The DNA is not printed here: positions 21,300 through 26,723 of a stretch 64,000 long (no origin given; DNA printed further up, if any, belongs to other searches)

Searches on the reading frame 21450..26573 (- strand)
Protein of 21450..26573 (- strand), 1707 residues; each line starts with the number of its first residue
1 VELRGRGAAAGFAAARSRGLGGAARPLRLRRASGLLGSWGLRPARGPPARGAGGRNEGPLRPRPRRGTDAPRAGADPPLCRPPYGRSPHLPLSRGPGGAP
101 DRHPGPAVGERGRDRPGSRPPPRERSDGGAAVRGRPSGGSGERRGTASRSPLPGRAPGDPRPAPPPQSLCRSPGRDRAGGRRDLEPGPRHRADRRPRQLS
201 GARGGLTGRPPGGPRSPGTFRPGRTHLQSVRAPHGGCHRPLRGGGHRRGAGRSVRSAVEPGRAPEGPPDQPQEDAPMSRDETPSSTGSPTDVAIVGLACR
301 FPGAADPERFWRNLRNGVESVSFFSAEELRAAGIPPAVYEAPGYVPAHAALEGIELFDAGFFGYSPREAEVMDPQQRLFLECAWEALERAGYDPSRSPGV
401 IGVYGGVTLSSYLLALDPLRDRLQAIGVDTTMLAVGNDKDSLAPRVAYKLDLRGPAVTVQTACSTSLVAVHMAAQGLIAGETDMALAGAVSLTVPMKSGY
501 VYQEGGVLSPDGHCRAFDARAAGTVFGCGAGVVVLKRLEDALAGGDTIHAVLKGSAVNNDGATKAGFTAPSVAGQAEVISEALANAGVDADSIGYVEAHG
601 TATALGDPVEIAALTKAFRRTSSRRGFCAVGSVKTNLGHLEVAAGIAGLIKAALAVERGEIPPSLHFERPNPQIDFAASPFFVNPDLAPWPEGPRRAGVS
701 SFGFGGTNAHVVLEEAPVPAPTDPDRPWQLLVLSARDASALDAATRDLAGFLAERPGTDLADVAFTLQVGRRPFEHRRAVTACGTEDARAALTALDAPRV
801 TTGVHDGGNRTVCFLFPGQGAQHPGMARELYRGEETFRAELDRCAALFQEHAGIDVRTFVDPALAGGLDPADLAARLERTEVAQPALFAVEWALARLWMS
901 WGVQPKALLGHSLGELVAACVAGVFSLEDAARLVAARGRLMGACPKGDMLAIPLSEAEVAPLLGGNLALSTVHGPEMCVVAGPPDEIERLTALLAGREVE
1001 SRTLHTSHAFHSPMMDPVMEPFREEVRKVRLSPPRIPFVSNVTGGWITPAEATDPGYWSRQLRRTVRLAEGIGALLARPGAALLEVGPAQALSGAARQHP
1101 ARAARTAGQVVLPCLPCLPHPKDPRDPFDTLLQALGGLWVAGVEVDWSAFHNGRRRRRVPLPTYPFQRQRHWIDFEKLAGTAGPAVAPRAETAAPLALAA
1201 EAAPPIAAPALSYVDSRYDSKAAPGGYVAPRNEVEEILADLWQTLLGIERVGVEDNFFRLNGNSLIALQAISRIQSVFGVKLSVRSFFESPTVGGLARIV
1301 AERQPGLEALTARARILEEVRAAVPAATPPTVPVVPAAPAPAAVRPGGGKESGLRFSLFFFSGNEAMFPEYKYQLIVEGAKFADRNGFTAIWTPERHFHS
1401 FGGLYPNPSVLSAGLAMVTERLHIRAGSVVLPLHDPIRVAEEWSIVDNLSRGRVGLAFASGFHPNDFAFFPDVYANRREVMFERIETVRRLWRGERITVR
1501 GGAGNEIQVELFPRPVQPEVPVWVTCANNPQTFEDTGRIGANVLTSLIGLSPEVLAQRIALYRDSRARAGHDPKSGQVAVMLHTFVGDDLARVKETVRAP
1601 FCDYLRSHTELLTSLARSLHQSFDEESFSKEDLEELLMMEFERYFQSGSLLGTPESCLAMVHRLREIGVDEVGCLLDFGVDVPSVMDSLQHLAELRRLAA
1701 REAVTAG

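Call 9: search_protein_families(library=pfam, proteins=[window:21450-26573:-], max_evalue=0.00001)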
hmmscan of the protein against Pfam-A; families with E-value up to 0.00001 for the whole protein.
window:21450-26573:- (1707 aa): 8 families
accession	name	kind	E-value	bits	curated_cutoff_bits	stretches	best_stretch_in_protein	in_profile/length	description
PF00109.32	ketoacyl-synt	-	3.1e-74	250.2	20.8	1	291-541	3-252/252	Beta-ketoacyl synthase, N-terminal domain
PF00698.26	Acyl_transf_1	-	7.1e-54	183.9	32.7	1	814-1098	2-277/319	Acyl transferase domain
PF00296.26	Bac_luciferase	-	1.2e-50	173.1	27.9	1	1355-1671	2-314/314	Luciferase-like monooxygenase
PF02801.28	Ketoacyl-synt_C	-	3.5e-42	143.6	20.8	1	549-668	1-119/119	Beta-ketoacyl synthase, C-terminal domain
PF22621.2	CurL-like_PKS_C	-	2.5e-20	72.7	27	1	729-792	1-64/64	CurL-like, PKS C-terminal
PF16197.11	KAsynt_C_assoc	-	1e-17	65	33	1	670-777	1-107/111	Ketoacyl-synthetase C-terminal extension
PF22336.2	RhiE-like_linker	-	7.8e-15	55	27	1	732-795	1-63/67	RhiE-like, KS-MAT linker domain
PF00550.31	PP-binding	-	3.5e-13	50.1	20.8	1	1237-1299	2-66/67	Phosphopantetheine attachment site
